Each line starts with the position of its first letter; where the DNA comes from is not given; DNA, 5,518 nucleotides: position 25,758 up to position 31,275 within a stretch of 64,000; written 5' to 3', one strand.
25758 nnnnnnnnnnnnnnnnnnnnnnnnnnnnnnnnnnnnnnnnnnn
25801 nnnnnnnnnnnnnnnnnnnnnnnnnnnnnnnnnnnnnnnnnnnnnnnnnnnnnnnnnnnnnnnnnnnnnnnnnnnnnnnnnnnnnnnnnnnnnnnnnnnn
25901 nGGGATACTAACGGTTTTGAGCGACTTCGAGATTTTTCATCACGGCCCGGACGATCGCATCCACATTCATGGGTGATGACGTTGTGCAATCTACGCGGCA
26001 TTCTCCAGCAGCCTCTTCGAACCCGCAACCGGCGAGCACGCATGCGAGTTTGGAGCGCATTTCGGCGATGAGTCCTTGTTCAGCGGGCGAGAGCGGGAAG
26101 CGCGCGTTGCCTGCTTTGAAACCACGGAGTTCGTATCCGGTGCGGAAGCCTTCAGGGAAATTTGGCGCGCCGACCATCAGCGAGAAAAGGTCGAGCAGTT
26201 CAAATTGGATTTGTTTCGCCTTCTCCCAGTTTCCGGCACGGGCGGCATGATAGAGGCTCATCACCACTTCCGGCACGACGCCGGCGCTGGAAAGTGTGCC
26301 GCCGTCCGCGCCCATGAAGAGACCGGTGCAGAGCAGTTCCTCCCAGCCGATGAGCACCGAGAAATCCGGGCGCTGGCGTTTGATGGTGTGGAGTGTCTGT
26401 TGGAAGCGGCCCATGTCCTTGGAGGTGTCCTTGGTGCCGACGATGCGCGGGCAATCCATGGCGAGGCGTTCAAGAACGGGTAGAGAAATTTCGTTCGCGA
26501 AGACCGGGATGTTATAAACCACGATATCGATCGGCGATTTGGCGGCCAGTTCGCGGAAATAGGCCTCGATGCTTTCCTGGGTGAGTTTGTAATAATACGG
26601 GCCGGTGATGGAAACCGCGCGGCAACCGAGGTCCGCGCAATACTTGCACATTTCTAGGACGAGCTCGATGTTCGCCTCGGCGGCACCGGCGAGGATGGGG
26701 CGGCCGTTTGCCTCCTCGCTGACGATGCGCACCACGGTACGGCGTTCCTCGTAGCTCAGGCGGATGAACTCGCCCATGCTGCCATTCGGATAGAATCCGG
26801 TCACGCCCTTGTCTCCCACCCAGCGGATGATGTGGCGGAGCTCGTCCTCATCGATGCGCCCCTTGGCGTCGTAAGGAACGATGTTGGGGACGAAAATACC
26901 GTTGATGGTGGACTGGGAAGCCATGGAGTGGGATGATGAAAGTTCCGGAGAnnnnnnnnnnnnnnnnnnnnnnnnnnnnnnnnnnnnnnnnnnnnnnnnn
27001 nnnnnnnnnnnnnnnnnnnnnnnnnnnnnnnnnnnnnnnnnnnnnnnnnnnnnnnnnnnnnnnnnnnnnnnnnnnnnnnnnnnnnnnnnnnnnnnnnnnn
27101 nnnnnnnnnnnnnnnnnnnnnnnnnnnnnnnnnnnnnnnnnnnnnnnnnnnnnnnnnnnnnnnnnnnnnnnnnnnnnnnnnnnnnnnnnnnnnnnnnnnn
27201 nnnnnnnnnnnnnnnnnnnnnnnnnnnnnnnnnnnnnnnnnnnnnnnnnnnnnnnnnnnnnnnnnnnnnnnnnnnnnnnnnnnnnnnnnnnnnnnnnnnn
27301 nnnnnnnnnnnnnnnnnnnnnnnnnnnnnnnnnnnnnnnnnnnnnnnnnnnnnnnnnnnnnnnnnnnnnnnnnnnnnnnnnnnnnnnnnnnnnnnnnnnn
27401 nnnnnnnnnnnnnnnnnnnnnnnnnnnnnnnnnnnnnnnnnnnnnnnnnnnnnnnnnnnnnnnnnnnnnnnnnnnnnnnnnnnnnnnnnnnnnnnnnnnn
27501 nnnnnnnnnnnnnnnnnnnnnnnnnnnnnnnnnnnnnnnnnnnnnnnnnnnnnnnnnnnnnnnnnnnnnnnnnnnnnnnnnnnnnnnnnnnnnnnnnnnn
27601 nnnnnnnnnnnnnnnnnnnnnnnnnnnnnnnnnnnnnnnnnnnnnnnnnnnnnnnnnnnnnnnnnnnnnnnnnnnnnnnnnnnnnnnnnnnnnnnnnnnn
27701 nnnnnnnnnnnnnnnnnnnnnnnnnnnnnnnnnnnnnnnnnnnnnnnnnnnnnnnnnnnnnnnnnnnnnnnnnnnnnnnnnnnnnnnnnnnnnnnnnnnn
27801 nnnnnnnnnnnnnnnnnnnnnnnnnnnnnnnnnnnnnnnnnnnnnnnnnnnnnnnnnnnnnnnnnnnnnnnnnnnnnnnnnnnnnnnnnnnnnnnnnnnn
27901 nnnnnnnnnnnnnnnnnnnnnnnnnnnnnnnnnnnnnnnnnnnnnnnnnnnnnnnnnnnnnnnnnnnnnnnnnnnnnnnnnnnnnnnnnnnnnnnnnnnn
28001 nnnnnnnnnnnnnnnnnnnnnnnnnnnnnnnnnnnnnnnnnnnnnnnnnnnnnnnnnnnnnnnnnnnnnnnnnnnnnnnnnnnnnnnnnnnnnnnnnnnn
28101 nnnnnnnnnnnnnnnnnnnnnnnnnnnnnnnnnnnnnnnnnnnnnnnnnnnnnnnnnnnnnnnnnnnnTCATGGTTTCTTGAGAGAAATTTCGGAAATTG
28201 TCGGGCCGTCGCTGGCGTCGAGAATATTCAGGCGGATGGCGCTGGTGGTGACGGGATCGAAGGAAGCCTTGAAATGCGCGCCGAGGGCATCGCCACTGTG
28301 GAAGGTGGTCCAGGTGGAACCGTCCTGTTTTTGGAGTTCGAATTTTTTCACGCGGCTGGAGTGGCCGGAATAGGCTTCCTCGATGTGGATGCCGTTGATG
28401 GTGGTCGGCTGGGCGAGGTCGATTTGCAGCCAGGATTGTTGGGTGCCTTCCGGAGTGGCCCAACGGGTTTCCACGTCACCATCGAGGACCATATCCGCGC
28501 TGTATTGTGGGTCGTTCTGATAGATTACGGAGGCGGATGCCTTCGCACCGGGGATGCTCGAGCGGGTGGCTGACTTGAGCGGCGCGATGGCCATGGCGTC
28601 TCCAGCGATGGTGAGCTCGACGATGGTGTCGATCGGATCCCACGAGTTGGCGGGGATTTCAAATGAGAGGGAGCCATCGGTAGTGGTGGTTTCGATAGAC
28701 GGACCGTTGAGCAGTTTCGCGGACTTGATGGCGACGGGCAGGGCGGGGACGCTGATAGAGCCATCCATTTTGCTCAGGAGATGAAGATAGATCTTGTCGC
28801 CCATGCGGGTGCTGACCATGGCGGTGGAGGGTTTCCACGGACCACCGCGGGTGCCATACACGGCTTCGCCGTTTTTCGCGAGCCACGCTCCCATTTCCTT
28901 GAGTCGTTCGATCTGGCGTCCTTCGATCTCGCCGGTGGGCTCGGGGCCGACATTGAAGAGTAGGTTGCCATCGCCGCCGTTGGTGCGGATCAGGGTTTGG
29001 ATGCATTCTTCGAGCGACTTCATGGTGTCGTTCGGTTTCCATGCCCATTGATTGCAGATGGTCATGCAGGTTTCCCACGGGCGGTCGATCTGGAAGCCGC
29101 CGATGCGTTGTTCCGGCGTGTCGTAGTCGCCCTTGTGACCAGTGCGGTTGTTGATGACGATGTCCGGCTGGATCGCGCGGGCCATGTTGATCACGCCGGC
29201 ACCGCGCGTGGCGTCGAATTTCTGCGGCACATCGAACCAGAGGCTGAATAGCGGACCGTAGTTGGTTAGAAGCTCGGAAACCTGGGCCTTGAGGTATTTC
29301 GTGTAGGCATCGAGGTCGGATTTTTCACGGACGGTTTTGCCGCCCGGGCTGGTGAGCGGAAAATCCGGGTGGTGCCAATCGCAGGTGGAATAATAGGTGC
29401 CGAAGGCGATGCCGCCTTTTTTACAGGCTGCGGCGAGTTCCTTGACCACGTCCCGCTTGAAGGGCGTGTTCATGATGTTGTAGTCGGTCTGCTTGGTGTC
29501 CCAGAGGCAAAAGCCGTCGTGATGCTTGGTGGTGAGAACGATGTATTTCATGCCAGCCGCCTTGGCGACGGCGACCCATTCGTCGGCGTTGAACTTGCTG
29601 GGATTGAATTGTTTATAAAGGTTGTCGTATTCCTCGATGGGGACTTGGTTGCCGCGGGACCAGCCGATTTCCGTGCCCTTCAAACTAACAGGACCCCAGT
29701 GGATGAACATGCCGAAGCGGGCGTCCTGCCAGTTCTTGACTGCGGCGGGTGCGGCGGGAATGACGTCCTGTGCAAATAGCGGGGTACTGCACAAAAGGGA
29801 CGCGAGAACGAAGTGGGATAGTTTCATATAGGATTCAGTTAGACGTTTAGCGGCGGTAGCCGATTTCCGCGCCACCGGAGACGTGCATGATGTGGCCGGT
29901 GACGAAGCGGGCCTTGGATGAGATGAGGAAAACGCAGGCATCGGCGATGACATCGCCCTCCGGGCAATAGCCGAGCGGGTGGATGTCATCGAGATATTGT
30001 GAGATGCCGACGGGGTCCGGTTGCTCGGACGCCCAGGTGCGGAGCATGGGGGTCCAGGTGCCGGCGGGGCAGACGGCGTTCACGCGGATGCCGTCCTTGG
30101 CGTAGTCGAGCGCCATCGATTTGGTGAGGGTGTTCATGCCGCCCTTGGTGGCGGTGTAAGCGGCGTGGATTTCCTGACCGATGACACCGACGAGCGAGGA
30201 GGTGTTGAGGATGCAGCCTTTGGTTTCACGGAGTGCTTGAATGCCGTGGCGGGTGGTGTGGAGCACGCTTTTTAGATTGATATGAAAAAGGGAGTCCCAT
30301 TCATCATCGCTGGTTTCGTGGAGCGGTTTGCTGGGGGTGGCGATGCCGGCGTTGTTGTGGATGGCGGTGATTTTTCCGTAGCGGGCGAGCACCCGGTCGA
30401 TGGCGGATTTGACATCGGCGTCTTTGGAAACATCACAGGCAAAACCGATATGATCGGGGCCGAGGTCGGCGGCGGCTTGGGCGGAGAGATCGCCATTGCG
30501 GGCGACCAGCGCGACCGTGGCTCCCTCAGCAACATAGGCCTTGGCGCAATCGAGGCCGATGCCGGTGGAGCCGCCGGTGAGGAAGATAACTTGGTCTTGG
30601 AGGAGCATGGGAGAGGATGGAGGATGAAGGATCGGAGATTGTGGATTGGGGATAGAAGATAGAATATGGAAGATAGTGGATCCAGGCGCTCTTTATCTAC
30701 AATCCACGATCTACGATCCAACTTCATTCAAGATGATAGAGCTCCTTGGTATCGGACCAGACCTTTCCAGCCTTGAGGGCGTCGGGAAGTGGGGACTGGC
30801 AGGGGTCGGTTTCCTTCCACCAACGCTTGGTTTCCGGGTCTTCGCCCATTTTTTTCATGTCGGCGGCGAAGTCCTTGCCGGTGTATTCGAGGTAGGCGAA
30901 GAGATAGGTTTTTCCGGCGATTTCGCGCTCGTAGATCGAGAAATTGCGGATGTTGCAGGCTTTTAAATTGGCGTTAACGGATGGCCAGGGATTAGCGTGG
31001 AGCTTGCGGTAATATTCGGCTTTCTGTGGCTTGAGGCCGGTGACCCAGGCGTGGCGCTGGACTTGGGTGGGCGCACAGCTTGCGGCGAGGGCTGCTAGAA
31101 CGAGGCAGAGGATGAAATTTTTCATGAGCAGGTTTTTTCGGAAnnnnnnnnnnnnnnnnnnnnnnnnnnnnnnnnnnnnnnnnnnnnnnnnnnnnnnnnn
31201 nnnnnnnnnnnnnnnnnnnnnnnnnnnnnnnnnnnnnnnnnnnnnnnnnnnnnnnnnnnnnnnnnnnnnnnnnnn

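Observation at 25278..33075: Candidate new system: oxidative (non-phosphorylative) L-fucose catabolism coupled to a bacterial microcompartment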

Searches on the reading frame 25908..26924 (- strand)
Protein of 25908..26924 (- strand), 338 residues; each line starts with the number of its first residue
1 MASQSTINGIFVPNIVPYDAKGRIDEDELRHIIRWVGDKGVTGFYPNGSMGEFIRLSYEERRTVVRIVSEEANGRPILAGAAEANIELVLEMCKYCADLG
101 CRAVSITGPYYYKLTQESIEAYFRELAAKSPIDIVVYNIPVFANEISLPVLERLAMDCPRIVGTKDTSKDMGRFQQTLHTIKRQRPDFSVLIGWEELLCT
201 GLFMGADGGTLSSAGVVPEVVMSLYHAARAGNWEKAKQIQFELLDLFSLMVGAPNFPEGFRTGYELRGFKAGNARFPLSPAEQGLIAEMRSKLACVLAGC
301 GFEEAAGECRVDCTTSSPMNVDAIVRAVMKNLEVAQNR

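Call 3: search_protein_families(library=pfam, proteins=[window:25908-26924:-])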
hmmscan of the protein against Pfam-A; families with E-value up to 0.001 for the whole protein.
window:25908-26924:- (338 aa): 1 family
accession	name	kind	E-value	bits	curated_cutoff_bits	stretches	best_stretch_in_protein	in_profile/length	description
PF00701.28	DHDPS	-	9.3e-52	176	22.1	1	8-289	3-282/289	Dihydrodipicolinate synthetase family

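Call 4: search_protein_families(library=ncbifam, proteins=[window:25908-26924:-])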
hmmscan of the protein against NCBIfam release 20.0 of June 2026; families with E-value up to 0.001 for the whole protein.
window:25908-26924:- (338 aa): 7 families
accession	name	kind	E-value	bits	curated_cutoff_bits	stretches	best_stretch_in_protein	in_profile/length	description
NF003164.0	PRK04147.1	equivalog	2.8e-44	151.6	281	1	6-289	3-283/294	N-acetylneuraminate lyase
TIGR00674.1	dapA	equivalog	1.8e-39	135.3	206.15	1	14-293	6-283/286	4-hydroxy-tetrahydrodipicolinate synthase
TIGR02313.1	HpaI-NOT-DapA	exception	1.8e-39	135.3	396.7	1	9-292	3-285/294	2,4-dihydroxyhept-2-ene-1,7-dioic acid aldolase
TIGR00683.1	nanA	equivalog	3.3e-39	135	382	1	8-292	2-284/293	N-acetylneuraminate lyase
NF040954.1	Arch_KDGaldase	equivalog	2.5e-37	128.8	390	1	10-294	3-279/288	bifunctional 2-dehydro-3-deoxy-phosphogluconate/2-dehydro-3-deoxy-6-phosphogalactonate aldolase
NF002958.0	PRK03620.1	subfamily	3e-28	98.5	278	1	5-290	9-293/307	5-dehydro-4-deoxyglucarate dehydratase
TIGR03249.1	KdgD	equivalog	6.2e-24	84.6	373.95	1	5-289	7-291/299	5-dehydro-4-deoxyglucarate dehydratase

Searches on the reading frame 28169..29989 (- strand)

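Call 3: search_protein_families(library=pfam, proteins=[window:28169-29989:-])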
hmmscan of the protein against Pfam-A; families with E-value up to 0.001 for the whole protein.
window:28169-29989:- (606 aa): 6 families
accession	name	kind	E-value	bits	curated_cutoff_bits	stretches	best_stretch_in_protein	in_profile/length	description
PF01120.23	Alpha_L_fucos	-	3.3e-87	293.6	25.2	1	84-375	26-345/345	Alpha-L-fucosidase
PF00754.31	F5_F8_type_C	-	3e-19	69.8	28.2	1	485-599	5-122/127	F5/8 type C domain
PF22633.2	F5_F8_type_C_2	-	2.1e-13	51.1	27.8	1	501-587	2-91/91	NedA-like, galactose-binding domain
PF24607.1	CBM_AftD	-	3.7e-07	30.3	27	1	492-594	13-115/149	Arabinofuranosyltransferase D, third carbohydrate binding module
PF24135.1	DUF7402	-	3.1e-05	24.5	27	1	489-593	14-119/133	Domain of unknown function (DUF7402)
PF14871.12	GHL6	-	0.00029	21.5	35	1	135-200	2-64/132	Hypothetical glycosyl hydrolase 6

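Call 4: search_protein_families(library=ncbifam, proteins=[window:28169-29989:-])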
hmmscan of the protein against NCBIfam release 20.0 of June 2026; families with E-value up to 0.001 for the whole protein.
window:28169-29989:- (606 aa): 1 family
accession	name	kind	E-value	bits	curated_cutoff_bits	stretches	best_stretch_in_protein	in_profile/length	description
NF047619.1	NADase_discoid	domain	5.5e-09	36.2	38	1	487-597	3-120/130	NADase-type glycan-binding domain-containing protein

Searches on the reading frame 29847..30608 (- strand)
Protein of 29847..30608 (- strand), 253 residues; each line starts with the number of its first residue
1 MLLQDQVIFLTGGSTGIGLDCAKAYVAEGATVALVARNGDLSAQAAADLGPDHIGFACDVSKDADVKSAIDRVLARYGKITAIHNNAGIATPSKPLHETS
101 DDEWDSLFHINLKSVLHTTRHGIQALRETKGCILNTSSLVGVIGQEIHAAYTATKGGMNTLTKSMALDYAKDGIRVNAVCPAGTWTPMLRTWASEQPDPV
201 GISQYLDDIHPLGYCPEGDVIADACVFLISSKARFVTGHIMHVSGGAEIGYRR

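Call 3: search_protein_families(library=pfam, proteins=[window:29847-30608:-])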
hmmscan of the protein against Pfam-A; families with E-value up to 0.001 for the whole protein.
window:29847-30608:- (253 aa): 3 families
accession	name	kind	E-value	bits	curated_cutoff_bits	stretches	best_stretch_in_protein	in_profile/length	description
PF13561.12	adh_short_C2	-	1.3e-56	192.3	27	1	15-247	6-235/236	Enoyl-(Acyl carrier protein) reductase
PF00106.31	adh_short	-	1.4e-52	178.5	26.6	1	6-195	1-193/195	short chain dehydrogenase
PF08659.16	KR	-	6.6e-13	49.4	22.6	1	9-164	4-162/180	KR domain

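Call 4: search_protein_families(library=ncbifam, proteins=[window:29847-30608:-])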
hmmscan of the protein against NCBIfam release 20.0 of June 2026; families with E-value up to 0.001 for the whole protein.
window:29847-30608:- (253 aa): 230 families (the best 25 are shown)
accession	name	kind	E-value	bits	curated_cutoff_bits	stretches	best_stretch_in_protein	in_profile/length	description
NF004791.0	PRK06138.1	equivalog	1.7e-60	204.5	312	1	1-249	1-251/252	SDR family oxidoreductase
NF005559.1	PRK07231.1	subfamily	9.5e-60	202.2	215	1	3-247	2-247/249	glucose 1-dehydrogenase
NF052558.1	MBtsdlDhBudC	equivalog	5.5e-59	199.7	270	1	4-247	2-241/250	meso-2,3-butanediol dehydrogenase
NF004818.0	PRK06172.1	equivalog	3.2e-58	197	336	1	2-247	4-250/253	SDR family oxidoreductase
NF004198.0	PRK05653.1-3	equivalog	2.9e-49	167.8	296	1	2-248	4-247/248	3-oxoacyl-ACP reductase FabG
NF009466.0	PRK12826.1-2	subfamily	5.5e-49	166.9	222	1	4-248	2-245/248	3-oxoacyl-ACP reductase FabG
NF052562.1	RADHDNL4305835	equivalog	1.3e-48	165.6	400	1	3-246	5-248/252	NADP-dependent (R)-specific alcohol dehydrogenase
NF005681.0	PRK07478.1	subfamily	2.5e-48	164.7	267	1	2-249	3-251/254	SDR family oxidoreductase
NF005067.0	PRK06484.1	equivalog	4.3e-48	164.1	713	1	4-247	8-251/524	short chain dehydrogenase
NF006384.0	PRK08628.1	equivalog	1.1e-46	159.2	307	1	3-246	5-249/258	SDR family oxidoreductase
NF005309.0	PRK06841.1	subfamily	2.3e-46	158.4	286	1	3-248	13-253/255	GolD/DthD family dehydrogenase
TIGR01830.1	3oxo_ACP_reduc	equivalog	3.1e-46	158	297.75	1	9-246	2-237/239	3-oxoacyl-[acyl-carrier-protein] reductase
NF052481.1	FucosDh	equivalog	6e-46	156.8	300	1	2-246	4-249/257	L-fucose dehydrogenase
NF006121.0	PRK08265.1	subfamily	1.3e-45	155.9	294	1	3-246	5-244/263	short chain dehydrogenase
NF004713.0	PRK06057.1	equivalog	4.1e-45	154.3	404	1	3-248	7-250/257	3-oxoacyl-ACP reductase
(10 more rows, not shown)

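Call 63: search_solved_structures(query=window:29847-30608:-, max_evalue=1e-40)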
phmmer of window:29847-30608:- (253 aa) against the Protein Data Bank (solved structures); distinct sequences matched with E-value up to 1e-40: 9.
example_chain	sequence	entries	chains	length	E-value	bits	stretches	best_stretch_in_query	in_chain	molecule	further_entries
6hno_A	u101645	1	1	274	1e-43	153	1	6-251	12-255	17-beta-hydroxysteroid dehydrogenase 14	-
5en4_A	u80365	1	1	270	5.9e-43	150.5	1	6-251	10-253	17-beta-hydroxysteroid dehydrogenase 14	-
6gbt_A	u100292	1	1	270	5.9e-43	150.5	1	6-251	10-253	17-beta-hydroxysteroid dehydrogenase 14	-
5hs6_A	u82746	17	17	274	6.2e-43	150.4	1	6-251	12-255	17-beta-hydroxysteroid dehydrogenase 14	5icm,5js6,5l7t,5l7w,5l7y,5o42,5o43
1yde_A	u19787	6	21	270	6.5e-43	150.4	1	6-251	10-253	Retinal dehydrogenase/reductase 3 | 17-beta-hydroxysteroid dehydrogenase 14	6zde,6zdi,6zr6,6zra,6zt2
5ics_A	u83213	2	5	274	6.8e-43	150.3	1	6-251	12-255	17-beta-hydroxysteroid dehydrogenase 14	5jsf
6h0m_A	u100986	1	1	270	4.5e-42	147.6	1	6-251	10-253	17-beta-hydroxysteroid dehydrogenase 14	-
6ffb_A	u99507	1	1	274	4.7e-42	147.6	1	6-251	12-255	17-beta-hydroxysteroid dehydrogenase 14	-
6g4l_A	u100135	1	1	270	5.3e-42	147.4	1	6-250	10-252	17-beta-hydroxysteroid dehydrogenase 14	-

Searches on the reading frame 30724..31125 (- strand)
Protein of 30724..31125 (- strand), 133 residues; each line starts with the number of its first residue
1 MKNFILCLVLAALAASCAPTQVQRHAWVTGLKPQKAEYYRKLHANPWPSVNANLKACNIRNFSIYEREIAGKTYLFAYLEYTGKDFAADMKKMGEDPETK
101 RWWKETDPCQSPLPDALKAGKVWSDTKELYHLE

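Call 3: search_protein_families(library=pfam, proteins=[window:30724-31125:-])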
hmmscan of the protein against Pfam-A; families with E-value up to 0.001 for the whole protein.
window:30724-31125:- (133 aa): 1 family
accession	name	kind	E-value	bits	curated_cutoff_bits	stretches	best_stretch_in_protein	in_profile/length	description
PF05336.19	rhaM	-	3.2e-25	88.8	23.4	1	24-132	1-105/105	L-rhamnose mutarotase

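Call 4: search_protein_families(library=ncbifam, proteins=[window:30724-31125:-])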
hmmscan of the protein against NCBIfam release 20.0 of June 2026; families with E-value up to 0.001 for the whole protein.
window:30724-31125:- (133 aa): 1 family
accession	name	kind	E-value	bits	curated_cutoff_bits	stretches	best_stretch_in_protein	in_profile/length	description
TIGR02625.1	YiiL_rotase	equivalog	7.4e-10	39.1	99.6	1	24-132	1-101/102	L-rhamnose mutarotase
